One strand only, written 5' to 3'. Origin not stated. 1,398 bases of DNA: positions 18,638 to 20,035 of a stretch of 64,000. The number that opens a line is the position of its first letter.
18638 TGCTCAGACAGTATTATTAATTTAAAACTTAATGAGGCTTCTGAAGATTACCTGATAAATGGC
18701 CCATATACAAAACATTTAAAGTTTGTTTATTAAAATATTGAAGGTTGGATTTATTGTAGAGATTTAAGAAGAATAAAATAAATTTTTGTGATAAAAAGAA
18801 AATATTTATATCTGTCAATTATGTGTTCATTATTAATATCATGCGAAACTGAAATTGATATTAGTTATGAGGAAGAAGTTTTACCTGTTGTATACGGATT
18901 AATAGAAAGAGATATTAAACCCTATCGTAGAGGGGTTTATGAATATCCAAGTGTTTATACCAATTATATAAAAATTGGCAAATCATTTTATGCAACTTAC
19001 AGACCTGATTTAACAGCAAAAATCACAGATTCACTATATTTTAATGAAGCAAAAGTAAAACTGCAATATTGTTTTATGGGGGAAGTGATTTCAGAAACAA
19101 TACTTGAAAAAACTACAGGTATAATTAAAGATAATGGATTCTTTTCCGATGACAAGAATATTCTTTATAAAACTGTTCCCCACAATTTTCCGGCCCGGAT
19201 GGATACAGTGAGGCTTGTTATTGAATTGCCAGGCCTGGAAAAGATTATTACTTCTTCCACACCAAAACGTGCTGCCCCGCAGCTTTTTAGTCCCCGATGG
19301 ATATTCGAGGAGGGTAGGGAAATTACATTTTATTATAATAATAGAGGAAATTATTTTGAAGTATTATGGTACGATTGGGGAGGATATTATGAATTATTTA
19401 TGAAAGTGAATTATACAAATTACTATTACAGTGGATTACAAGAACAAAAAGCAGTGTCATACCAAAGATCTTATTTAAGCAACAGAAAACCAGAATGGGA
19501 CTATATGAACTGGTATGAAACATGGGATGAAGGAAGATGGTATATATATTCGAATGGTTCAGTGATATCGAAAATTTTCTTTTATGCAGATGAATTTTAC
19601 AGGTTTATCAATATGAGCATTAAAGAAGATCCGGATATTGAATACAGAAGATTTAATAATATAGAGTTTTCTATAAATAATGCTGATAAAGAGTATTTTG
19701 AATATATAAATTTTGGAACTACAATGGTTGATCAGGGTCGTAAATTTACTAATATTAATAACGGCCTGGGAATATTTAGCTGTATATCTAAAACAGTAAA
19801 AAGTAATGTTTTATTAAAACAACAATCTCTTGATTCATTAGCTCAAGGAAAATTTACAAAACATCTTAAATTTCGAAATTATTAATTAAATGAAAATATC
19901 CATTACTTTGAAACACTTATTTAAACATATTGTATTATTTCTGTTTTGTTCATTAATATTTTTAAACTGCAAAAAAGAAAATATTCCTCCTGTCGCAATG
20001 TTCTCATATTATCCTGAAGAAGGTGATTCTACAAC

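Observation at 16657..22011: Five-gene array of PKD+FISUMP lipoproteins interleaved with DUF4249-like lipoproteins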

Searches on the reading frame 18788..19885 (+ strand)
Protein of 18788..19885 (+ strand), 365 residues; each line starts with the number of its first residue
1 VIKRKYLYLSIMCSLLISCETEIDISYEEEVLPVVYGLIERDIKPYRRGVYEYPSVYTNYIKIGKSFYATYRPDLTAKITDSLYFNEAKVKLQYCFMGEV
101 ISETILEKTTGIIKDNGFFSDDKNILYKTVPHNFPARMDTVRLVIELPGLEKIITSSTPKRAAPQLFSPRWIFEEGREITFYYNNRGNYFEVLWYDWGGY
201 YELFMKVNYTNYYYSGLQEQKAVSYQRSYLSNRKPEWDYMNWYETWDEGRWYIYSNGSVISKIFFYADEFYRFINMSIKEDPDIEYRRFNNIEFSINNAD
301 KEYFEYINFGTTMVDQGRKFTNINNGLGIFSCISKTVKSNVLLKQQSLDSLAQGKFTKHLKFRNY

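Call 3: search_protein_families(library=pfam, proteins=[window:18788-19885:+], max_evalue=1)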
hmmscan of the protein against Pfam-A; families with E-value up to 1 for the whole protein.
window:18788-19885:+ (365 aa): 0 families

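Call 4: search_protein_families(library=ncbifam, proteins=[window:18788-19885:+], max_evalue=1)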
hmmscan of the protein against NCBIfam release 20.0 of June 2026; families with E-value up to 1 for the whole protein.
window:18788-19885:+ (365 aa): 1 family
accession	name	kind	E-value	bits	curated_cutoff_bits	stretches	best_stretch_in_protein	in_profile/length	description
TIGR01549.1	HAD-SF-IA-v1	subfamily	0.051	14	23.3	1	227-290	55-124/149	HAD-IA family hydrolase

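Call 10: find_homologous_proteins(query=A1, max_evalue=0.001)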
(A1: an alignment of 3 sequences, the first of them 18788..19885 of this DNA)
Query A1 (3 sequences) (365 aa, profile of the alignment): 29 proteins with E <= 0.001 among 3053 candidates.
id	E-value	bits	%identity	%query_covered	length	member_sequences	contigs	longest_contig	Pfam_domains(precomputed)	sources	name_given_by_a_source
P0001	2.0e-208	710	68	99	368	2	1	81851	-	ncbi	ncbi:hypothetical protein ACFLTI_00885 [Bacteroidota bacterium]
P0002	1.9e-198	677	100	100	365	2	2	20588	-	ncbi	ncbi:hypothetical protein ACFLSY_08465 [Bacteroidota bacterium]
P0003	4.1e-178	610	30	93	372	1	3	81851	-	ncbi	ncbi:hypothetical protein ACFLTI_00870 [Bacteroidota bacterium]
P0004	1.9e-167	575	66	95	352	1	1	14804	PF14054.12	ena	-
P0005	4.1e-133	462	58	95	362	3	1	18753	-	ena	-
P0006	1.1e-129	451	31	100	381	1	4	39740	-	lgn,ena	-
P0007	1.1e-125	438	32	98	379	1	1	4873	-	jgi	-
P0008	2.6e-86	308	35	95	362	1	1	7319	-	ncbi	ncbi:hypothetical protein ACFLSY_10370 [Bacteroidota bacterium]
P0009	4.3e-85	304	32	95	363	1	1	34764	-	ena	-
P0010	8.2e-26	109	27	99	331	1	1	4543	-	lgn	-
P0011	3.3e-23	101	27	98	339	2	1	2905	-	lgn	-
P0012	8.0e-23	99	28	77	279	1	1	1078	-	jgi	jgi:hypothetical protein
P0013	6.2e-22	96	24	98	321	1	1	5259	-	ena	-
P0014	3.3e-18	84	23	99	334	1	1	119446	-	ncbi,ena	-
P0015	8.2e-18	83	26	92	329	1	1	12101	-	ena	-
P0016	2.9e-15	74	24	98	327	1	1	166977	-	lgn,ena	-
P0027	6.2e-9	54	32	30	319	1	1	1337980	-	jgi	jgi:hypothetical protein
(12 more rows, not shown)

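Call 12: search_protein_families(library=pfam, alignment_id=A2, max_evalue=10)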
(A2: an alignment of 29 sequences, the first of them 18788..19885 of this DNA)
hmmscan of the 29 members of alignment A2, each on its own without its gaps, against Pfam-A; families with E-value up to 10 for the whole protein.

A. member 1, window:18788-19885:+ (365 aa): 0 families

B. families by the number of members that match (of 29 scanned): 14 families
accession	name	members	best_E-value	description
PF14054.11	DUF4249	16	1.2e-09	Domain of unknown function (DUF4249)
PF08139.17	LPAM_1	3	0.0018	Prokaryotic membrane lipoprotein lipid attachment site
PF21451.2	NCAP_ISAV_N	1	0.0034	Salmon anemia virus nucleoprotein N-terminal domain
PF01237.23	Oxysterol_BP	1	0.0068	Oxysterol-binding protein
PF01916.23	DS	1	0.0086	Deoxyhypusine synthase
PF09917.15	DUF2147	1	0.018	Uncharacterized protein conserved in bacteria (DUF2147)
PF21633.3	MOV-10_Ig-like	1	0.022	Helicase MOV-10, Ig-like domain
PF14504.11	CAP_assoc_N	1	0.057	CAP-associated N-terminal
PF14154.11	DUF4306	1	0.073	Domain of unknown function (DUF4306)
PF01344.31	Kelch_1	1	0.094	Kelch motif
PF10342.15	Kre9_KNH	1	0.11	Kre9/KNH-like N-terminal Ig-like domain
PF13573.12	SprB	1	0.11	SprB repeat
PF05225.22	HTH_psq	1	0.22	helix-turn-helix, Psq domain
PF03622.19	IBV_3B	1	0.29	IBV 3B protein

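Call 13: search_solved_structures(query=A2, max_evalue=10)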
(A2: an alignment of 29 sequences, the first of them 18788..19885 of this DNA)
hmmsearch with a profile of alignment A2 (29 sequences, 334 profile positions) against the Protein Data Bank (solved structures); distinct sequences matched with E-value up to 10: 1.
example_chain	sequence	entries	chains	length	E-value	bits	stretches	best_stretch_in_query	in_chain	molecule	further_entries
2l0d_A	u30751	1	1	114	0.4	13.1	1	119-202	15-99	Cell surface protein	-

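Call 15: find_encoding_contigs(protein=P0006, flank=8000, max_places=3)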
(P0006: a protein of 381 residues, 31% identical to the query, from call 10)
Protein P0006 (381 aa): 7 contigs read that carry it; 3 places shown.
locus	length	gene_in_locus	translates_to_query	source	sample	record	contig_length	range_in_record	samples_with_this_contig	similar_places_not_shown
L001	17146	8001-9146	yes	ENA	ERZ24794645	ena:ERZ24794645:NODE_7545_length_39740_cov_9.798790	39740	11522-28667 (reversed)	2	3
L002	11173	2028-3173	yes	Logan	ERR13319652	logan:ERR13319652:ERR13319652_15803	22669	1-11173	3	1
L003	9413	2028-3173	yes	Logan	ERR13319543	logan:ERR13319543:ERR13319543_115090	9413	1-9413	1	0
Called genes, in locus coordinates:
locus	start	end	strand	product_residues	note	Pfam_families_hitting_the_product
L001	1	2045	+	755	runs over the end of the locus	PF17764:PriA_3primeBD, PF00270:DEAD, PF04851:ResIII, PF20720:nSTAND3 (weak), PF22590:Cas3-like_C_2 (faint), PF18319:Zn_ribbon_PriA, PF00271:Helicase_C, PF18074:PriA_C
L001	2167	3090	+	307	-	PF00294:PfkB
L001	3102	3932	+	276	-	PF01063:Aminotran_4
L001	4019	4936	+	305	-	PF18911:PKD_4 (weak), PF09603:Fib_succ_major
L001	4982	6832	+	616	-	PF00801:PKD (faint), PF18911:PKD_4 (faint), PF09603:Fib_succ_major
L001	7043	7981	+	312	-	PF09603:Fib_succ_major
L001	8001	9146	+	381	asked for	-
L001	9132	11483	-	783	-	PF12704:MacB_PCD, PF02687:FtsX, PF12704:MacB_PCD (weak), PF02687:FtsX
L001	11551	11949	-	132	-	-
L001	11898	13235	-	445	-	PF00561:Abhydrolase_1, PF12146:Hydrolase_4, PF12697:Abhydrolase_6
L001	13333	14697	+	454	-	PF00072:Response_reg, PF00158:Sigma54_activat, PF14532:Sigma54_activ_2, PF00004:AAA (faint), PF07728:AAA_5 (weak), PF25601:AAA_lid_14, PF02954:HTH_8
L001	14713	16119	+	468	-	PF13188:PAS_8 (faint), PF02518:HATPase_c, PF14501:HATPase_c_5 (weak)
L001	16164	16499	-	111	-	-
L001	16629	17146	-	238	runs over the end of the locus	PF00072:Response_reg, PF04397:LytTR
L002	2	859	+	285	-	?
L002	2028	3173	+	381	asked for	-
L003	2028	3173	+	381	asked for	-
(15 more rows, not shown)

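Call 16: find_encoding_contigs(protein=P0009, flank=8000, max_places=3)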
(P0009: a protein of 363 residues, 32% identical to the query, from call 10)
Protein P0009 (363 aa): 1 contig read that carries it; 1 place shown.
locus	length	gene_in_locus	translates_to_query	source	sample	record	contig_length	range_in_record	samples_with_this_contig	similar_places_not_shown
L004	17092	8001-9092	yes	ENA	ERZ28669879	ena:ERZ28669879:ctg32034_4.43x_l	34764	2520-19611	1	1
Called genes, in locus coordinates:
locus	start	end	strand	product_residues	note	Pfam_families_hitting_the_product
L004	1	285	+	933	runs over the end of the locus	?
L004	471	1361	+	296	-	PF09603:Fib_succ_major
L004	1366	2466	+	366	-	-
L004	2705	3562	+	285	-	PF09603:Fib_succ_major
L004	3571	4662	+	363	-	-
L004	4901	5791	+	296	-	PF09603:Fib_succ_major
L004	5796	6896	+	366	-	-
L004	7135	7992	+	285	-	PF09603:Fib_succ_major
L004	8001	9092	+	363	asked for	-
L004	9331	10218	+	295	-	PF09603:Fib_succ_major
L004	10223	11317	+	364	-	-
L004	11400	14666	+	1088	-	PF00801:PKD (faint), PF18911:PKD_4, PF13573:SprB (weak), PF13585:CHU_C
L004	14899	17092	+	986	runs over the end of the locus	PF00801:PKD (faint), PF13573:SprB (weak), PF13585:CHU_C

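Call 17: find_encoding_contigs(protein=P0014, flank=6000, max_places=2)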
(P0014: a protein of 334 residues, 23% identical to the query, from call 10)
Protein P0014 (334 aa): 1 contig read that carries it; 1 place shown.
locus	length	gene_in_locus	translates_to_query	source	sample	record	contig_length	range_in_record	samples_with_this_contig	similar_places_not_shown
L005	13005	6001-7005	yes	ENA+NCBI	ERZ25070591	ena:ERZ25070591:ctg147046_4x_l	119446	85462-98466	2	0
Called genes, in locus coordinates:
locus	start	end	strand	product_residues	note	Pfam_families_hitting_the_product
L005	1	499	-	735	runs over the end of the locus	PF18990:DUF5723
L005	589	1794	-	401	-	PF03435:Sacchrp_dh_NADP, PF16653:Sacchrp_dh_C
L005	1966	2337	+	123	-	-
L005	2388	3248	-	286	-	PF00140:Sigma70_r1_2, PF04542:Sigma70_r2, PF04539:Sigma70_r3, PF04545:Sigma70_r4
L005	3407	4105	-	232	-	-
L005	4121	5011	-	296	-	PF02737:3HCDH_N, PF03446:NAD_binding_2 (weak), PF00725:3HCDH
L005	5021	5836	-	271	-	PF02548:Pantoate_transf, PF13714:PEP_mutase (weak)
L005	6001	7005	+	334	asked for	-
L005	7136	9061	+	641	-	PF00012:HSP70, PF14450:FtsA (faint), PF06723:MreB_Mbl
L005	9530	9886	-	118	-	PF04020:Phage_holin_4_2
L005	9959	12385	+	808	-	PF01839:FG-GAP (faint), PF13517:FG-GAP_3 (weak), PF13585:CHU_C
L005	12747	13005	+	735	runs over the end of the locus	PF03030:H_PPase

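Call 18: find_encoding_contigs(protein=P0016, flank=6000, max_places=2)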
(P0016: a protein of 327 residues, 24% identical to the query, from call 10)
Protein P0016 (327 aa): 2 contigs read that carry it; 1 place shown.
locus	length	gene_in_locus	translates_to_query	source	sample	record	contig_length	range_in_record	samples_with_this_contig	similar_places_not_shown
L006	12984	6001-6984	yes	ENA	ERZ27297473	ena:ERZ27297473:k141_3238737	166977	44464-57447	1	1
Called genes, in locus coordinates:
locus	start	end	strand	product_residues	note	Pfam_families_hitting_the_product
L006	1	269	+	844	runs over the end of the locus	PF13424:TPR_12 (faint), PF12770:CHAT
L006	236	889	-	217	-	-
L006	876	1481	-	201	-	-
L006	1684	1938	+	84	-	PF01381:HTH_3 (faint)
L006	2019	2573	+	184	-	PF02357:NusG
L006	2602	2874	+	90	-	-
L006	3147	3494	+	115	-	-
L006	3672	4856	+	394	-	PF17170:DUF5128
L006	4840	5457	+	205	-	-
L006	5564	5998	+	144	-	-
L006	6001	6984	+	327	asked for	-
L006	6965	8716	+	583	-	PF00801:PKD (faint), PF18911:PKD_4 (faint), PF07495:Y_Y_Y (faint), PF09603:Fib_succ_major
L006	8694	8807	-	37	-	-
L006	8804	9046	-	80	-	-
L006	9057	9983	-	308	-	PF12760:Zn_ribbon_IS1595, PF12762:DDE_Tnp_IS1595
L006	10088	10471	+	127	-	-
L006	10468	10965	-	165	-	PF10502:Peptidase_S26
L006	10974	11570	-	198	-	-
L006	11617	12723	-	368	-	PF17170:DUF5128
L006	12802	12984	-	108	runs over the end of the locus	-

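Call 19: find_encoding_contigs(protein=P0027, flank=6000, max_places=2)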
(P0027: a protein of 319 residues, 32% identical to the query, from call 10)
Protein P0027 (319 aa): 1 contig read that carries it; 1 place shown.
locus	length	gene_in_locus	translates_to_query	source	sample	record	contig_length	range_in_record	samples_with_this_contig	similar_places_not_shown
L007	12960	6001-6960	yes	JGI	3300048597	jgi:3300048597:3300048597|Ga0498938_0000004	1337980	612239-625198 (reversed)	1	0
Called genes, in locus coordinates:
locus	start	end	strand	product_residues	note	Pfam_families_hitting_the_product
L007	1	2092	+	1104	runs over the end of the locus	PF18962:Por_Secre_tail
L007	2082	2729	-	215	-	PF00730:HhH-GPD, PF00633:HHH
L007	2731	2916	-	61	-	-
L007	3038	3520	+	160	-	PF00210:Ferritin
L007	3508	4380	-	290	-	PF01263:Aldose_epim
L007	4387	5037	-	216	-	PF00849:PseudoU_synth_2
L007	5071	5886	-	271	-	PF02548:Pantoate_transf, PF13714:PEP_mutase (weak)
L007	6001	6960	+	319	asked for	-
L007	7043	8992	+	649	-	PF00012:HSP70, PF06723:MreB_Mbl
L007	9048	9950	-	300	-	PF01075:Glyco_transf_9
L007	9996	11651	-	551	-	PF14716:HHH_8, PF14520:HHH_5, PF02811:PHP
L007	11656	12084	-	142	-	-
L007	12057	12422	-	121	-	-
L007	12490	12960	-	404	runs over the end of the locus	PF00158:Sigma54_activat, PF14532:Sigma54_activ_2, PF07728:AAA_5 (weak), PF25601:AAA_lid_14, PF02954:HTH_8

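Call 24: find_homologous_proteins(query=A2, max_evalue=0.001)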
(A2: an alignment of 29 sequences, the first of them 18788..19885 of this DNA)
Query A2 (29 sequences) (365 aa, profile of the alignment): 45 proteins with E <= 0.001 among 4772 candidates.
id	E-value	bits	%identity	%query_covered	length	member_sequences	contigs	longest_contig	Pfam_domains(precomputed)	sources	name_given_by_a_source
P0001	1.0e-107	378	68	99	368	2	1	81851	-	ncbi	ncbi:hypothetical protein ACFLTI_00885 [Bacteroidota bacterium]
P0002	3.9e-105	370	100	100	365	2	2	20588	-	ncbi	ncbi:hypothetical protein ACFLSY_08465 [Bacteroidota bacterium]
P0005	4.5e-105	370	58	95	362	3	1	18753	-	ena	-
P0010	2.9e-100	354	27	99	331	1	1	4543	-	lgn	-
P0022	3.3e-99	350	31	39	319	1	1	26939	-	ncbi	-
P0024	1.2e-98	349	30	36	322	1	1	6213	-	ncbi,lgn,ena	-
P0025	5.4e-98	346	32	39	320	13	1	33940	-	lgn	-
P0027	8.3e-98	346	32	30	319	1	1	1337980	-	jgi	jgi:hypothetical protein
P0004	8.9e-98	346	66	95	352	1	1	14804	PF14054.12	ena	-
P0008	8.2e-97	343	35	95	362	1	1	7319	-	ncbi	ncbi:hypothetical protein ACFLSY_10370 [Bacteroidota bacterium]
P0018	6.0e-95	336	24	99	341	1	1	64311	-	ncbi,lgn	ncbi:MAG: hypothetical protein ABI723_12455 [Bacteroidia bacterium]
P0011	2.6e-94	334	27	98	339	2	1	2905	-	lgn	-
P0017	1.2e-93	332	24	99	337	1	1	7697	-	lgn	-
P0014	1.4e-93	332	23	99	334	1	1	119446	-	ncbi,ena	-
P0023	2.7e-92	328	23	98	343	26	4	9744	-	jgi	jgi:hypothetical protein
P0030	1.0e-85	306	25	95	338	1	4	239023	-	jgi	jgi:hypothetical protein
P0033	3.7e-79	285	26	99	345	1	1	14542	-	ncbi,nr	ncbi:MAG: DUF4249 family protein [Bacteroidota bacterium]|nr:DUF4249 family protein [Bacteroidota ba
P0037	4.0e-78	281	27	35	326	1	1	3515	PF14054.12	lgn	-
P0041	5.3e-71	258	26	95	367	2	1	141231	-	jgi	jgi:hypothetical protein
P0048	1.8e-48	184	28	95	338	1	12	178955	-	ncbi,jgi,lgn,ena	-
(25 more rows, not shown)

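Call 31: find_related_loci(query=A4, collection=genome_contigs, flank=8000)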
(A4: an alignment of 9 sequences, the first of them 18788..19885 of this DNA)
Query A4 (365 aa) in genome_contigs; peptide patterns used: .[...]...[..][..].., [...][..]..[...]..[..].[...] (x = any residue, [..] = any of these).
22 stretches matched a pattern, but none encodes a relative of the query by tblastn (E <= 1e-3).

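Call 32: find_related_loci(query=A4, collection=metagenome_contigs, flank=8000)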
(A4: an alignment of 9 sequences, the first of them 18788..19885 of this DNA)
Query A4 (365 aa) in metagenome_contigs; peptide patterns used: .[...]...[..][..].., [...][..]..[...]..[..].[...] (x = any residue, [..] = any of these).
50 stretches matched a pattern, but none encodes a relative of the query by tblastn (E <= 1e-3).

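Call 34: find_encoding_contigs(protein=P0005, flank=8000, max_places=2)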
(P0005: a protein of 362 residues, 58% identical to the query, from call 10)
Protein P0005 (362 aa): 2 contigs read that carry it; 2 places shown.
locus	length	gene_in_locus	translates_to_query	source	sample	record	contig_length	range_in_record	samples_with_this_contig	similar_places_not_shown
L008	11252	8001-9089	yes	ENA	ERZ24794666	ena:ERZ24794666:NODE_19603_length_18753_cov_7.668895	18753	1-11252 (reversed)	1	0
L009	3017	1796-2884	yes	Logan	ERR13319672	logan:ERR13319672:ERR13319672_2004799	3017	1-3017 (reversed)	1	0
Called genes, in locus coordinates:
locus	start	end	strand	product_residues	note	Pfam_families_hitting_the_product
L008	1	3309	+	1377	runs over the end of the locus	-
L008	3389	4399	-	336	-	PF01408:GFO_IDH_MocA, PF22725:GFO_IDH_MocA_C3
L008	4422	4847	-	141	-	-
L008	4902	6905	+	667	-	PF26550:Tricorn_2nd (faint), PF07676:PD40 (faint), PF26549:Tricorn_N (weak), PF00930:DPPIV_N, PF26549:Tricorn_N, PF05448:AXE1 (faint), PF00326:Peptidase_S9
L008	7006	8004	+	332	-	PF09603:Fib_succ_major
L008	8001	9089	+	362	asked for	-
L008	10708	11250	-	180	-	?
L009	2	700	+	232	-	?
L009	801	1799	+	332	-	PF09603:Fib_succ_major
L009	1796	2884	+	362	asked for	-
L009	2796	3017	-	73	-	?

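Call 35: find_encoding_contigs(protein=P0004, flank=8000, max_places=2)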
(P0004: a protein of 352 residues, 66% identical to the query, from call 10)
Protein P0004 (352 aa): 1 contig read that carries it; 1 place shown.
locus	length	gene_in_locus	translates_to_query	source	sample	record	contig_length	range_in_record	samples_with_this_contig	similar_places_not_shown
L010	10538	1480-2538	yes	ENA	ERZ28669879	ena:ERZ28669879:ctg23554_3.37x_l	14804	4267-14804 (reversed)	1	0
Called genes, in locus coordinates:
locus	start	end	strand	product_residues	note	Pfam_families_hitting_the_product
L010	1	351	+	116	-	?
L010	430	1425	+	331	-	PF09603:Fib_succ_major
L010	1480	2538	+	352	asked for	PF14054:DUF4249 (faint)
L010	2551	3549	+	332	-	PF00801:PKD (weak), PF18911:PKD_4, PF09603:Fib_succ_major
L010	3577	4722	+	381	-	-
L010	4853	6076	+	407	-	PF16287:DUF4933, PF17170:DUF5128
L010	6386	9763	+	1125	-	PF13424:TPR_12, PF13374:TPR_10, PF13424:TPR_12, PF24885:TPR_NPHP3, PF13424:TPR_12, PF13424:TPR_12, PF13424:TPR_12, PF13374:TPR_10, +12 more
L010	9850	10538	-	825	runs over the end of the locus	-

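Call 36: find_encoding_contigs(protein=P0008, flank=8000, max_places=2)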
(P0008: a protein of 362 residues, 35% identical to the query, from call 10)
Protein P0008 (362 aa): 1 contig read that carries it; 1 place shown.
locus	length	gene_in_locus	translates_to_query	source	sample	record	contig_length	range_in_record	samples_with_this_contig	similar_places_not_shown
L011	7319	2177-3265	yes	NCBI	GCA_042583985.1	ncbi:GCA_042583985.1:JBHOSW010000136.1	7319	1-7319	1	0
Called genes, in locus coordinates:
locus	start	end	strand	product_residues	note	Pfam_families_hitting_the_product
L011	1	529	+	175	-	PF16287:DUF4933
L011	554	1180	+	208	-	-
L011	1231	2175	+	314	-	PF09603:Fib_succ_major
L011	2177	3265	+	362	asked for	-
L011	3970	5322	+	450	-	PF00083:Sugar_tr, PF07690:MFS_1, PF06609:TRI12, PF07690:MFS_1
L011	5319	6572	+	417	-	PF01208:URO-D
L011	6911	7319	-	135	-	?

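Call 37: predict_structure(alignment_id=A3)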
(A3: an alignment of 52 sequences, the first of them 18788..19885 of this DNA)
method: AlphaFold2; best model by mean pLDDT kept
length: 365 residues; sequences in the alignment: 52
mean_pLDDT: 86.0   pTM: 0.79
mean pLDDT of the five models: 86.0, 84.0, 83.4, 83.2, 82.3
residues with pLDDT >= 90: 197; 70-90: 118; 50-70: 45; < 50: 5
segments of 3 or more residues with pLDDT < 50: 22-24
pLDDT, mean of each block of 10 residues (from residue 1): 82 78 54 91 74 88 84 78 87 94 95 82 89 88 95 94 84 70 83 91 97 98 97 73 67 67 95 98 98 95 85 64 93 92 94 97 92
secondary structure, 60 per line:
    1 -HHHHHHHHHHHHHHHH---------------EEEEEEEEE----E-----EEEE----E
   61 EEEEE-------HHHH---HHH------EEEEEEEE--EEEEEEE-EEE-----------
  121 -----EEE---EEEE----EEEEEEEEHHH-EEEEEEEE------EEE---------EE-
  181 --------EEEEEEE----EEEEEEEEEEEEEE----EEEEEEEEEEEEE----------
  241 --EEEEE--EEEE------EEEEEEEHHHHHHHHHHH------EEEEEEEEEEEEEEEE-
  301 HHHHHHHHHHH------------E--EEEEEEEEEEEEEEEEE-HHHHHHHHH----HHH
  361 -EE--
elements in order: H2-17 E33-41 E52-55 E60-65 H73-76 E89-96 E99-105 E107-109 E126-128 E132-135 E140-147 E152-159 E166-168 E189-195 E200-213 E218-230 E243-247 E250-253 E260-266 H267-277 E284-299 H301-311 E327-343 H345-353

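Call 40: search_protein_representatives(alignment_id=A3)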
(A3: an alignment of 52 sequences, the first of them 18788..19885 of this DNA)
Query: 52 sequences, 327 profile positions. Proteins with E-value up to 0.001 (for the whole library): 3984; up to 1e-10: 3023; up to 1e-30: 2005. The best 150 are listed.
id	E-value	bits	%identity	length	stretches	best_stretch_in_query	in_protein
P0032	1.1e-110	386.6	-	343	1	6-326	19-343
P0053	4.8e-95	335.2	-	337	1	9-326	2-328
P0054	7.8e-95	334.5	-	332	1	4-326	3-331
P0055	2.8e-93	329.4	-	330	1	3-326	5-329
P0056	9.2e-93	327.7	-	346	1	3-326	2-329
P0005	1.0e-92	327.5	-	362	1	1-326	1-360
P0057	3.0e-92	326.0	-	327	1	5-326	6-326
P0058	4.7e-92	325.4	-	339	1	6-325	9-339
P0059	6.0e-92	325.0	-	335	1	2-326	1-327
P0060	1.7e-91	323.5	-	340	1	2-326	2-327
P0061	5.3e-91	321.9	-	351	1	3-326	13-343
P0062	5.1e-90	318.6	-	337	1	3-325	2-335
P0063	3.6e-89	315.9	-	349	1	3-326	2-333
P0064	3.6e-89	315.9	-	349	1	4-326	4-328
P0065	1.1e-88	314.3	-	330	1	9-326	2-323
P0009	1.9e-84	300.3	-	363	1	3-326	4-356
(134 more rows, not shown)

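Call 43: search_protein_families(library=pfam, alignment_id=A5, max_evalue=0.001)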
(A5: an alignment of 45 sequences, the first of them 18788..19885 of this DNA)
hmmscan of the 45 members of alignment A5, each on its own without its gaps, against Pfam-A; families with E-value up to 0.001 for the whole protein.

A. member 1, window:18788-19885:+ (365 aa): 0 families

B. families by the number of members that match (of 45 scanned): 2 families
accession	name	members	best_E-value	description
PF14054.11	DUF4249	21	1.1e-11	Domain of unknown function (DUF4249)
PF19785.4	UPF0738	1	0.00081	Family of unknown function (UPF0738)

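Call 44: search_protein_families(library=ncbifam, alignment_id=A5, max_evalue=0.001)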
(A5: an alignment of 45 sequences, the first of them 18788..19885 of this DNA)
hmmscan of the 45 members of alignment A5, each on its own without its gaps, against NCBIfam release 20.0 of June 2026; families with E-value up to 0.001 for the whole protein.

A. member 1, window:18788-19885:+ (365 aa): 0 families

B. families by the number of members that match (of 45 scanned): 1 family
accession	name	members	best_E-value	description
NF045963.1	MAG3240_fam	1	0.0009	MAG3240 family lipoprotein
